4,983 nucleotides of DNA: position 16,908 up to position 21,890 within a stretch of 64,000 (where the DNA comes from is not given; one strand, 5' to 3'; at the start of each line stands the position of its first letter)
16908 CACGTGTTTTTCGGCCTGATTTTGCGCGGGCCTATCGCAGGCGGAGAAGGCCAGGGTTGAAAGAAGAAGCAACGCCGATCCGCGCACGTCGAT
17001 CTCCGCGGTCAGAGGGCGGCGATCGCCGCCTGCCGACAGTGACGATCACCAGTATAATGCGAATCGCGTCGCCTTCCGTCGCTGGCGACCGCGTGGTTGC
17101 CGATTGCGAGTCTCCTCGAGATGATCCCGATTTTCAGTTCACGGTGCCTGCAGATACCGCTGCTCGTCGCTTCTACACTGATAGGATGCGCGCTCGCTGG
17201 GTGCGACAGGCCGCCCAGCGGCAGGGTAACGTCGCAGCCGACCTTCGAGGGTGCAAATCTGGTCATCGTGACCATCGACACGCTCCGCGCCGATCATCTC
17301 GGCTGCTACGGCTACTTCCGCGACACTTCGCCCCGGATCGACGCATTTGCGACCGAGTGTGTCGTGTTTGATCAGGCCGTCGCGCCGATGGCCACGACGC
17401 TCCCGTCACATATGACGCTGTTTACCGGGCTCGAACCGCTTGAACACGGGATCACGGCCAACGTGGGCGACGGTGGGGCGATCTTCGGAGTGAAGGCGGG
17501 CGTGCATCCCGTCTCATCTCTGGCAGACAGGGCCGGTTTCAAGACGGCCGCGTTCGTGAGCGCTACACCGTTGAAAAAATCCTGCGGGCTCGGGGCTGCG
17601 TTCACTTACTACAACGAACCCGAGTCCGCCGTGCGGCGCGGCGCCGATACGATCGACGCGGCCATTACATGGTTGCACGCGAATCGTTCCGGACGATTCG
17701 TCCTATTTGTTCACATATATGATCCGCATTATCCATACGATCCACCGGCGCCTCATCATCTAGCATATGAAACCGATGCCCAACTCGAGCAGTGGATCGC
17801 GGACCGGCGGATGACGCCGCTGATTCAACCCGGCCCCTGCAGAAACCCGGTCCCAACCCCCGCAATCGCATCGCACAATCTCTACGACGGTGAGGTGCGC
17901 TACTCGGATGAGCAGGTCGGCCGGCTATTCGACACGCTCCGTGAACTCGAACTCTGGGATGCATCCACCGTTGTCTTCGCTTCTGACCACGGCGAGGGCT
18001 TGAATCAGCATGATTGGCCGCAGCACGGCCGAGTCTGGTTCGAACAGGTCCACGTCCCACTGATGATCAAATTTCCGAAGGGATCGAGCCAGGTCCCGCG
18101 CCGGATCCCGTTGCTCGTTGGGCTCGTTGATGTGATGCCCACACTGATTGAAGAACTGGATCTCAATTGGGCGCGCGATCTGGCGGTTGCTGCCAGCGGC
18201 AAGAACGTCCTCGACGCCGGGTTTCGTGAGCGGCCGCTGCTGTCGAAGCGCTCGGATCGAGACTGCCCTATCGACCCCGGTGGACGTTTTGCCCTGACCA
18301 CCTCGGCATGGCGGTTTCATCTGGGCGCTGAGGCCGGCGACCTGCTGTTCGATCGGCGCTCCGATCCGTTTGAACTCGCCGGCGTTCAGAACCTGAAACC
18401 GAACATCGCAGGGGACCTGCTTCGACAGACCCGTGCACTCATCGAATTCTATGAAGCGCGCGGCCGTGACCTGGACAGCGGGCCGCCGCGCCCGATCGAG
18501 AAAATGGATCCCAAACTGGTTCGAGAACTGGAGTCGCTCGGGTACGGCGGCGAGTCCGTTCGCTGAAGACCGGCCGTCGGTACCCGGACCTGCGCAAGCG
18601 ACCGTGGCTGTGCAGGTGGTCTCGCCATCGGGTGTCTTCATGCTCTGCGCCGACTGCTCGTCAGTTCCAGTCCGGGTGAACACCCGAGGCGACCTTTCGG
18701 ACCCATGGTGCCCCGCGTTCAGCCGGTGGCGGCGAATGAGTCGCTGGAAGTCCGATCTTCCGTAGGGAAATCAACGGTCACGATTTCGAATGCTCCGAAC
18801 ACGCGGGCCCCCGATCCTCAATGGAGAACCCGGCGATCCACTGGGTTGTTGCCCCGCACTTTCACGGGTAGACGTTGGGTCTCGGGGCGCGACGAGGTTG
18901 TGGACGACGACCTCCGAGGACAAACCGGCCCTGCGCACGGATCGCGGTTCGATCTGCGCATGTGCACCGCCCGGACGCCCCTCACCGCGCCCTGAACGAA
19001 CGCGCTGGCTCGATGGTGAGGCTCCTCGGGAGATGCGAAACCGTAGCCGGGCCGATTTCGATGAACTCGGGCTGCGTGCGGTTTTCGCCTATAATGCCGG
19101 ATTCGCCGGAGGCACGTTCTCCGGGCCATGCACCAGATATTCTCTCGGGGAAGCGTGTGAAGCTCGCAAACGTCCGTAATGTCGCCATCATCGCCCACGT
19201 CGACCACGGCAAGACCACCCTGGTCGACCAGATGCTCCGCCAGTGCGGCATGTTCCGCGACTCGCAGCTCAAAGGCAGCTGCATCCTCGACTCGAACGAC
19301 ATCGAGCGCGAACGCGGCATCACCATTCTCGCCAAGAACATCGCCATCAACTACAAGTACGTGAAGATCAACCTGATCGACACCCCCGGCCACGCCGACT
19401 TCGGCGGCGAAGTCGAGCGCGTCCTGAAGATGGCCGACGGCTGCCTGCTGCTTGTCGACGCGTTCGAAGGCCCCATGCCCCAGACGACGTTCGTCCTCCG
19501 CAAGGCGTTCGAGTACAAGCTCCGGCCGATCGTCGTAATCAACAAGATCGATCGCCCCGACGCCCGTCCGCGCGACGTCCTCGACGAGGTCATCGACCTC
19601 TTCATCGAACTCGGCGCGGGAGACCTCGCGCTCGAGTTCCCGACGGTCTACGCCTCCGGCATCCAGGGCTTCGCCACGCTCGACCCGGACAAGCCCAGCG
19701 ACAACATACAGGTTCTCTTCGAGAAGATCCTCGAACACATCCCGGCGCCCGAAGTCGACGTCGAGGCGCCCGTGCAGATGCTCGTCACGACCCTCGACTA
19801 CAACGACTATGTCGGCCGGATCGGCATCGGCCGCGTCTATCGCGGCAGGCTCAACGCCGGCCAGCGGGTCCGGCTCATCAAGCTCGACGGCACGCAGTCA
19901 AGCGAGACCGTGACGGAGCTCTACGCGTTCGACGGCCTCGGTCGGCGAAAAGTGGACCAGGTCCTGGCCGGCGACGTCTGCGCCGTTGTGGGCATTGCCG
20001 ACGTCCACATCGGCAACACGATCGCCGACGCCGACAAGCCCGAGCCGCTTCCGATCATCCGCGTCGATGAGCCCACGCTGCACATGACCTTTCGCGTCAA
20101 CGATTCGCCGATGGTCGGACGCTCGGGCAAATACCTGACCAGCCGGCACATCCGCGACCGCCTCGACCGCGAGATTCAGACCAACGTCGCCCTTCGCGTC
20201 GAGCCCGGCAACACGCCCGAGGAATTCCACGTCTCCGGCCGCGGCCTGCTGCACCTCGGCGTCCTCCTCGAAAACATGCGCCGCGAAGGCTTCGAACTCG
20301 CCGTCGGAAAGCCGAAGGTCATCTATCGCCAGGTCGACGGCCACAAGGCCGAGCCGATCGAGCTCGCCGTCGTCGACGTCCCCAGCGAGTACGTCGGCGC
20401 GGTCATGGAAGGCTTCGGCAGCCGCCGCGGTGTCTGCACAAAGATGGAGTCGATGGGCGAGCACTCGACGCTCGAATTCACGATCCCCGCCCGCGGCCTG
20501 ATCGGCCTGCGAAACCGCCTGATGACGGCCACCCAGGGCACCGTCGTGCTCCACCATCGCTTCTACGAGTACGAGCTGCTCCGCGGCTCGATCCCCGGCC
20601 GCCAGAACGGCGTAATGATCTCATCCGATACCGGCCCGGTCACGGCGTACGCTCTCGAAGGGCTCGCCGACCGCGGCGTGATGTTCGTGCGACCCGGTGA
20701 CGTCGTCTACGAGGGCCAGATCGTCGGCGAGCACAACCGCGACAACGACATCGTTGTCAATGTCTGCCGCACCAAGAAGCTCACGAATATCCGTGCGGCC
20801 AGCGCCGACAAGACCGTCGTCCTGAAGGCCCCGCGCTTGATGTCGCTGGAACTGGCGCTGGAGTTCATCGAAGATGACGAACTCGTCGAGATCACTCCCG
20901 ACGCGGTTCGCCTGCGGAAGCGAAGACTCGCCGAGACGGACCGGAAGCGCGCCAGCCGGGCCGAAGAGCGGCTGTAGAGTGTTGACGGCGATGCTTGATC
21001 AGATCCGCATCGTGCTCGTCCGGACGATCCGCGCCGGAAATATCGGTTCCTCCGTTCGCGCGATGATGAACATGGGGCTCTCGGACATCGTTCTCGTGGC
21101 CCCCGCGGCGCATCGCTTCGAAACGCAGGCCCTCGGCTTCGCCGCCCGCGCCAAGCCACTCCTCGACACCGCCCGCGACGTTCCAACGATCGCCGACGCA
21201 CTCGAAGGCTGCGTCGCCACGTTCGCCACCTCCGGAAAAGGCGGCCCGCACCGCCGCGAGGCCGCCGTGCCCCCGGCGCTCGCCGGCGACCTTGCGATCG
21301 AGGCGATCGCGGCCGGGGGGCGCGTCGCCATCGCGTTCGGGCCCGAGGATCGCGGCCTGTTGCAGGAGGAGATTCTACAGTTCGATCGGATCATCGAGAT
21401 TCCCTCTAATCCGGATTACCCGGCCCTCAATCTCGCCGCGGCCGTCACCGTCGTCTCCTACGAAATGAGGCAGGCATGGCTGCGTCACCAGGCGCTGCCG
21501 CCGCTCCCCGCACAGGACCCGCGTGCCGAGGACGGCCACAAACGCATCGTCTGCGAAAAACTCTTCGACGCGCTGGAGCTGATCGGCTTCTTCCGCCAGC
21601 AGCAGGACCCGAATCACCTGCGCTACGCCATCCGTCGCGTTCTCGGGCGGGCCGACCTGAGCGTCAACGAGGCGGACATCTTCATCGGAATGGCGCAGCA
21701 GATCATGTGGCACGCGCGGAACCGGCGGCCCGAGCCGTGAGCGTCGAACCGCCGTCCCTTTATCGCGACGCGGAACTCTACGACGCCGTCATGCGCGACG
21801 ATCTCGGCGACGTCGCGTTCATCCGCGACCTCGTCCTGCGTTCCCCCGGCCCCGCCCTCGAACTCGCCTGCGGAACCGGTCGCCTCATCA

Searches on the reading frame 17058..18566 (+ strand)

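Call 44: search_protein_families(library=pfam, proteins=[window:17058-18566:+], max_evalue=0.001)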
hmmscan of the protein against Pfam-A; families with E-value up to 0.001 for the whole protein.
window:17058-18566:+ (502 aa): 2 families
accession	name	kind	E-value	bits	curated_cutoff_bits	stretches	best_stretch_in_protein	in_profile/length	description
PF00884.28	Sulfatase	-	4.5e-40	138.3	25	1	67-365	2-297/301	Sulfatase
PF01663.27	Phosphodiest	-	1.2e-13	51.8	23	1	68-313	1-221/342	Type I phosphodiesterase / nucleotide pyrophosphatase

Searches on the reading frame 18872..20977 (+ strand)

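Call 44: search_protein_families(library=pfam, proteins=[window:18872-20977:+], max_evalue=0.001)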
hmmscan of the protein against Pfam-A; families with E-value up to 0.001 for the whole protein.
window:18872-20977:+ (701 aa): 6 families
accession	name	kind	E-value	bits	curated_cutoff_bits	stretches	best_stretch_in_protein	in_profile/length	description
PF00009.33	GTP_EFTU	-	3.6e-54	183.6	26.5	1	100-291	2-187/188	Elongation factor Tu GTP binding domain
PF21018.2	BipA_C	-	1.2e-44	151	23.8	1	579-687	1-109/110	TypA/BipA C-terminal domain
PF00679.30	EFG_C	-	6.7e-20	71.4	27.9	1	493-574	3-85/89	Elongation factor G C-terminus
PF03144.31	GTP_EFTU_D2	-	4.9e-13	49.7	30.3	1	315-385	1-73/73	Elongation factor Tu domain 2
PF22042.2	EF-G_D2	-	1.4e-08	35.1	27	1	301-385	2-82/84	Elongation factor G domain 2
PF01926.29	MMR_HSR1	-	4.6e-05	23.9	21.9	1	104-225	2-113/113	50S ribosome-binding GTPase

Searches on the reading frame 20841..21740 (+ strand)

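Call 44: search_protein_families(library=pfam, proteins=[window:20841-21740:+], max_evalue=0.001)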
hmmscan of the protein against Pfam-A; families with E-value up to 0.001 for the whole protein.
window:20841-21740:+ (299 aa): 1 family
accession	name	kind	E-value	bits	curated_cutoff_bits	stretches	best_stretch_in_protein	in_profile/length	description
PF00588.24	SpoU_methylase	-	6.8e-21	75.3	29.7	1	55-207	2-142/142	SpoU rRNA Methylase family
